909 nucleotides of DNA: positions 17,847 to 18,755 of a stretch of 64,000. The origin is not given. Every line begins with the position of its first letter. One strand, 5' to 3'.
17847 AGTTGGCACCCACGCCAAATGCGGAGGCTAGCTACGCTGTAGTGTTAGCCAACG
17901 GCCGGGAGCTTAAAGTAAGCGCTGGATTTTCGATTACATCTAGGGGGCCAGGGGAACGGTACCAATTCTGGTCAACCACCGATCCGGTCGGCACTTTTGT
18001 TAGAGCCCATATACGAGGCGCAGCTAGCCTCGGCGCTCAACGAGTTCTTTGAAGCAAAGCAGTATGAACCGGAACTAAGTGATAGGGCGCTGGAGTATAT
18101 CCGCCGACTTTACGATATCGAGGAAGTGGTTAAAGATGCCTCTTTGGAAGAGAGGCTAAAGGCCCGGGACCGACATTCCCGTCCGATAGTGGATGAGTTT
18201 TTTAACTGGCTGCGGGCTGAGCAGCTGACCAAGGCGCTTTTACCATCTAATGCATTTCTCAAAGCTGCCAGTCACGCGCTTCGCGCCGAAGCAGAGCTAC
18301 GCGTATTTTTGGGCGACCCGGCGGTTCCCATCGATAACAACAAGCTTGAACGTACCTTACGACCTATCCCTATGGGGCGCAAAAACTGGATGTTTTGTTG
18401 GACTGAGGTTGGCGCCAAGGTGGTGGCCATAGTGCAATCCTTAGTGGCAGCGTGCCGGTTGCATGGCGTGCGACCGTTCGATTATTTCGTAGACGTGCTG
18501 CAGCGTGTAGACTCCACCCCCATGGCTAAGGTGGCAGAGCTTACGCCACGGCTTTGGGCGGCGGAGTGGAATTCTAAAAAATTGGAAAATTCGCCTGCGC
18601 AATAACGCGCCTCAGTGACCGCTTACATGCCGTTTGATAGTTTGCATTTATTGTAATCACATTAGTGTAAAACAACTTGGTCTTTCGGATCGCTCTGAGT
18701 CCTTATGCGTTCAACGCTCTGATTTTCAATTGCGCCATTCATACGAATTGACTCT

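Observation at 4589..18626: Inverted IS66-family remnants bracket the sugar-tailoring block (composite-transposon-like island)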

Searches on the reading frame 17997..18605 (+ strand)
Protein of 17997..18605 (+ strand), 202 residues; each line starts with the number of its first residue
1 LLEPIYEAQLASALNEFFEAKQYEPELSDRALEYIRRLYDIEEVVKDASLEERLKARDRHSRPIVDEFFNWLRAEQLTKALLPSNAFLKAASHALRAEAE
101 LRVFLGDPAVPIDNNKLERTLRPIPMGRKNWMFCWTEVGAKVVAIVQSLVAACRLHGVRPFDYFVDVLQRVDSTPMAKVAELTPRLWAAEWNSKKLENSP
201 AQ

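Call 17: find_homologous_proteins(query=window:17997-18605:+, max_evalue=1e-10)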
Query window:17997-18605:+ (202 aa): 1221 proteins with E <= 1e-10 among 1578 candidates; the best 120 are listed.
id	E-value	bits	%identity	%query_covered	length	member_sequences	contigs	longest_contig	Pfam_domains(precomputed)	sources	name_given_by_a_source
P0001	4.5e-129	446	100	100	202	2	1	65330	PF03050.21,PF13817.12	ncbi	-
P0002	2.6e-63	231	74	69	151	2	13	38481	PF03050.21,PF13817.12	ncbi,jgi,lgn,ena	jgi:transposase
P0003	7.0e-62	227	58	88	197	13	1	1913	PF03050.21,PF13817.12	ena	-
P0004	2.8e-61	225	55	91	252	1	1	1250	PF03050.21,PF13817.12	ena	-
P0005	9.2e-60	220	56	91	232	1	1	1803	PF03050.21,PF13817.12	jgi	jgi:hypothetical protein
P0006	1.8e-59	219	57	90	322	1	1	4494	PF03050.21,PF13817.12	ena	-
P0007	7.4e-59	217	57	88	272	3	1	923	PF03050.21,PF13817.12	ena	-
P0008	3.4e-58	215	53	91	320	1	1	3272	PF03050.21,PF13817.12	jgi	jgi:transposase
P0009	8.7e-58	213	53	93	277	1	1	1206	PF03050.21,PF13817.12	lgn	-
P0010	8.8e-58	213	55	91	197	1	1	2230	PF03050.21,PF13817.12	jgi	jgi:hypothetical protein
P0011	2.2e-57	212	55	88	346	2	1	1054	PF03050.21,PF13817.12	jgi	jgi:hypothetical protein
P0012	3.6e-57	211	56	85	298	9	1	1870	PF03050.21,PF13817.12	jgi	jgi:hypothetical protein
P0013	4.8e-57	211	57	85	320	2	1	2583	PF03050.21,PF13817.12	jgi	jgi:transposase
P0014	6.7e-57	210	53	97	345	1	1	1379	PF03050.21,PF13817.12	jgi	jgi:hypothetical protein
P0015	9.1e-57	210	56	87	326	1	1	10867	PF03050.21,PF13817.12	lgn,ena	-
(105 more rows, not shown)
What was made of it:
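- Closest known: IS66-family insertion sequences. Different: The nearest TnpC fragments are 74% identical (itself another remnant) and about 58% identical (call 17).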

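Call 18: find_encoding_contigs(protein=P0001, flank=10000, max_places=10)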
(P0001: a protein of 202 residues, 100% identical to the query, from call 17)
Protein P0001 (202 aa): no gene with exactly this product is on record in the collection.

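Call 19: find_encoding_contigs(protein=P0002, flank=10000, max_places=10)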
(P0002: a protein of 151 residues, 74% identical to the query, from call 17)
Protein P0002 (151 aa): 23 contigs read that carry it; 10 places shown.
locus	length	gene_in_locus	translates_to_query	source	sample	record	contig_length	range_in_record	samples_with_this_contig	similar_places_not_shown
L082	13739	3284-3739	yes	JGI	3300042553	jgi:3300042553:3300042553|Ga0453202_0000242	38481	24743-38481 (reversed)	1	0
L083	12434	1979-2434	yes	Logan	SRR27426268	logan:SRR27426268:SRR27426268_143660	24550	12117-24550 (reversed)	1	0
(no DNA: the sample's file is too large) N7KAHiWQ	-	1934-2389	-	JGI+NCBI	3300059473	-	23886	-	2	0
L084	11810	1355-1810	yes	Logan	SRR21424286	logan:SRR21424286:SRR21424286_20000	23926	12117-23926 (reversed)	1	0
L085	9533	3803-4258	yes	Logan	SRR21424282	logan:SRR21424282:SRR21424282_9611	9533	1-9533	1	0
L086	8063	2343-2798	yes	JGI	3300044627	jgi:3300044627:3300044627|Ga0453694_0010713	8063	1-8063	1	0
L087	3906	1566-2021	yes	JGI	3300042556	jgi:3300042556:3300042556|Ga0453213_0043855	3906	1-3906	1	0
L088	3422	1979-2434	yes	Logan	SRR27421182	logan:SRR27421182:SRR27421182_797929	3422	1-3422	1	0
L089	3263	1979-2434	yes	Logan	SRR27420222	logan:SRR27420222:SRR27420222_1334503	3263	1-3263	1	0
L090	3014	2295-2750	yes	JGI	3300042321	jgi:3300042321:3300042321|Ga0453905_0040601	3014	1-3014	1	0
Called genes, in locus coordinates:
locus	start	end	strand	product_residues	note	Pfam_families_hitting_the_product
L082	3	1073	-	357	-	?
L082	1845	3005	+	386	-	PF01637:ATPase_2 (weak), PF13173:AAA_14, PF13635:DUF4143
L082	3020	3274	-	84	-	-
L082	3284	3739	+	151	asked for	PF03050:DDE_Tnp_IS66, PF13817:DDE_Tnp_IS66_C (weak)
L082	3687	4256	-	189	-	-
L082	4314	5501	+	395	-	PF05147:LANC_like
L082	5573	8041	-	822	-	-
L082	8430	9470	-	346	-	PF00691:OmpA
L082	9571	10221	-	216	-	PF02224:Cytidylate_kin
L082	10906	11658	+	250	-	-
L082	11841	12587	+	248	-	PF21948:LplA-B_cat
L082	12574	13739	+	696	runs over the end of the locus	PF00676:E1_dh, PF02775:TPP_enzyme_C (weak), PF02779:Transket_pyr, PF02780:Transketolase_C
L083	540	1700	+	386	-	PF01637:ATPase_2 (weak), PF13173:AAA_14, PF13635:DUF4143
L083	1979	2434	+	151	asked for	PF03050:DDE_Tnp_IS66, PF13817:DDE_Tnp_IS66_C (weak)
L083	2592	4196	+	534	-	PF05147:LANC_like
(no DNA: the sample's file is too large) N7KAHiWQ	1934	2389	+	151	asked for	PF03050:DDE_Tnp_IS66, PF13817:DDE_Tnp_IS66_C (weak)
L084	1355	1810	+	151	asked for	PF03050:DDE_Tnp_IS66, PF13817:DDE_Tnp_IS66_C (weak)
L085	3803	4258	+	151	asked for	PF03050:DDE_Tnp_IS66, PF13817:DDE_Tnp_IS66_C (weak)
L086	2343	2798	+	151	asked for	PF03050:DDE_Tnp_IS66, PF13817:DDE_Tnp_IS66_C (weak)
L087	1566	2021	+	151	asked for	PF03050:DDE_Tnp_IS66, PF13817:DDE_Tnp_IS66_C (weak)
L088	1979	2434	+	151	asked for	PF03050:DDE_Tnp_IS66, PF13817:DDE_Tnp_IS66_C (weak)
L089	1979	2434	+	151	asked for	PF03050:DDE_Tnp_IS66, PF13817:DDE_Tnp_IS66_C (weak)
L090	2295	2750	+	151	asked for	PF03050:DDE_Tnp_IS66, PF13817:DDE_Tnp_IS66_C (weak)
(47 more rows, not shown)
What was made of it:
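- Tried and rejected: P0002, at 74% identity, is just another C-terminal remnant in an unrelated context (call 19).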

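Call 25: search_protein_families(library=ncbifam, proteins=[window:17997-18605:+], max_evalue=0.1)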
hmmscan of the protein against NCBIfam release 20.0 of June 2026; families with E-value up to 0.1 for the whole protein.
window:17997-18605:+ (202 aa): 2 families
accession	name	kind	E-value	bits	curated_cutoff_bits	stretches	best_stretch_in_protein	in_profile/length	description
NF033517.1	transpos_IS66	equivalog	9.4e-43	146.7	180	1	15-170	232-386/387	IS66 family transposase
NF041731.2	transpos_ISH6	equivalog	0.055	12.2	240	1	46-142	304-394/414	ISH6 family transposase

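Call 27: search_dna_similar(query=window:17997-18605:+, collection=plasmids, mode=protein, max_rows=12)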
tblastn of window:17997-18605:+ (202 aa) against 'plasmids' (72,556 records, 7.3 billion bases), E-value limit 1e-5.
The search stops at 5000 records and this limit was reached: more records match than are counted here, and every count below describes the 5000 best-scoring records only.
Records with a match: at least 5000; places in all: 11131; records where one place covers at least 80% of the query: 2751.
Best place of each record, by identity: <60% 5000.
By first word of the organism name: Escherichia 2068; Klebsiella 1151; Acinetobacter 191; Shigella 140; Burkholderia 135; Rhizobium 130; Sinorhizobium 119; Salmonella 114; Pseudomonas 112; Enterobacter 83; and 146 more.
By predicted mobility (MOB-suite, as given by PLSDB): conjugative 2868; non-mobilizable 1264; mobilizable 868.
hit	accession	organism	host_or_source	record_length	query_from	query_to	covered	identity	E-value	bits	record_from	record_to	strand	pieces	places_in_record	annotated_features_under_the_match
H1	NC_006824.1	Aromatoleum aromaticum EbN1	-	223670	11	198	93%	50.0%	5e-54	191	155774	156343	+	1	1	IS66-like element ISAzo19 family transposase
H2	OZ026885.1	Candidatus Methylocalor cossyra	-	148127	11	198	93%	49.5%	3e-51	184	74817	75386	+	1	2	protein of unknown function (x3)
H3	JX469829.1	uncultured bacterium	-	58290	11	198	93%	47.9%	3e-53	189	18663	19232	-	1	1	transposase for IS66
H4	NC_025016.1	Thiobacillus sp.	-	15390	3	198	97%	45.3%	2e-49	178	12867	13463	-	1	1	none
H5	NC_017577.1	Shewanella baltica OS117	-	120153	17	202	92%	47.3%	3e-50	181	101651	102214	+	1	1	IS66 family transposase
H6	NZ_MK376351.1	Pseudomonas sp.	-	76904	17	198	90%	47.8%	4e-51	183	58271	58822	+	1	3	IS66 family transposase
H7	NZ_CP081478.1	Pseudomonas aeruginosa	Homo sapiens,burn wound,burn wound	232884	17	198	90%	47.8%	4e-51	183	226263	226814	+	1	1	IS66 family transposase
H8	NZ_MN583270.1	Pseudomonas aeruginosa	-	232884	17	198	90%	47.8%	4e-51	183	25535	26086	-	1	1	IS66 family transposase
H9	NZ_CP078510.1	Stutzerimonas stutzeri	mixed culture,marine sludge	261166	17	198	90%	47.8%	4e-51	183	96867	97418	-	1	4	IS66 family transposase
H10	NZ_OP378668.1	Pseudomonas aeruginosa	-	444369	17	198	90%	47.8%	4e-51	183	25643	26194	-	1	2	IS66 family transposase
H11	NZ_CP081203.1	Pseudomonas aeruginosa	Severely burned patient,burn wound,burn ...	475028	17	198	90%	47.8%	4e-51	183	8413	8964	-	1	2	IS66 family transposase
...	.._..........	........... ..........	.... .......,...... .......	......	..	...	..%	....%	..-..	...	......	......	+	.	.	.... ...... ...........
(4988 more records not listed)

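Call 31: get_annotated_region(hit=H1, flank=3000)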
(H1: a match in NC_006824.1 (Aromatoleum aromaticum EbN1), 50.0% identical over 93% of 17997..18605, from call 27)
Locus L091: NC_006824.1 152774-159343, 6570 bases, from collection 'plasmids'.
description: Aromatoleum aromaticum EbN1 plasmid 2, complete sequence
organism: Aromatoleum aromaticum EbN1 (NCBI taxid 76114)
taxonomy: Bacteria; Pseudomonadota; Betaproteobacteria; Rhodocyclales; Rhodocyclaceae; Aromatoleum; Aromatoleum aromaticum; Aromatoleum aromaticum EbN1
host: -; source: -; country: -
typing (MOB-suite, as given by PLSDB): conjugative; replicon rep_cluster_1841; relaxase MOBP; mating-pair formation MPF_T
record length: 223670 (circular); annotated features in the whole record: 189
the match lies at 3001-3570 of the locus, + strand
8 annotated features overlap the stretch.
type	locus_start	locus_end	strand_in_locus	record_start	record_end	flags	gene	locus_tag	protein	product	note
CDS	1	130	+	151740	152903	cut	-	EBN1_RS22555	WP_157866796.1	site-specific integrase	GO:0015074 - DNA integration [Evidence IEA]; GO:0006310 - DNA recombination [Evidence IEA]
CDS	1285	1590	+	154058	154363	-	-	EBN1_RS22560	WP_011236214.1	hypothetical protein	-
CDS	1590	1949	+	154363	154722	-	tnpB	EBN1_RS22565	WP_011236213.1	IS66 family insertion sequence element accessory protein TnpB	-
CDS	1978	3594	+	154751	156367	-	-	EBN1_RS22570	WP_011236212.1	IS66-like element ISAzo19 family transposase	GO:0006313 - DNA transposition [Evidence IEA]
CDS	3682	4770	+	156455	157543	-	istA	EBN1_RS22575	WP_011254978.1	IS21-like element ISAzo17 family transposase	GO:0006313 - DNA transposition [Evidence IEA]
CDS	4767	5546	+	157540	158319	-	istB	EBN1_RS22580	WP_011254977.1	IS21-like element ISAzo17 family helper ATPase IstB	-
CDS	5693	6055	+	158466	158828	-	-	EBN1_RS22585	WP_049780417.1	hypothetical protein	-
CDS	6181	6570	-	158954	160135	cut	-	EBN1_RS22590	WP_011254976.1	hypothetical protein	-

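Call 43: list_cluster_members(proteins=[P0001, P0121])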
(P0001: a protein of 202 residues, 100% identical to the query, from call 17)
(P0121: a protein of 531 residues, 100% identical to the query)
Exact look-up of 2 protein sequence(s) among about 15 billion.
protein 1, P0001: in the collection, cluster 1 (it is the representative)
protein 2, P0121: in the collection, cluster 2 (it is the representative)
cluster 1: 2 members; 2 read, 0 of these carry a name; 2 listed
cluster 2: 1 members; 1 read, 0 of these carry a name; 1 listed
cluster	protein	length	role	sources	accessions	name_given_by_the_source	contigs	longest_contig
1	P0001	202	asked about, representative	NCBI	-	-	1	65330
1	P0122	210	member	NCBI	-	-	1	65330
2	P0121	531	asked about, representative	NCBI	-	-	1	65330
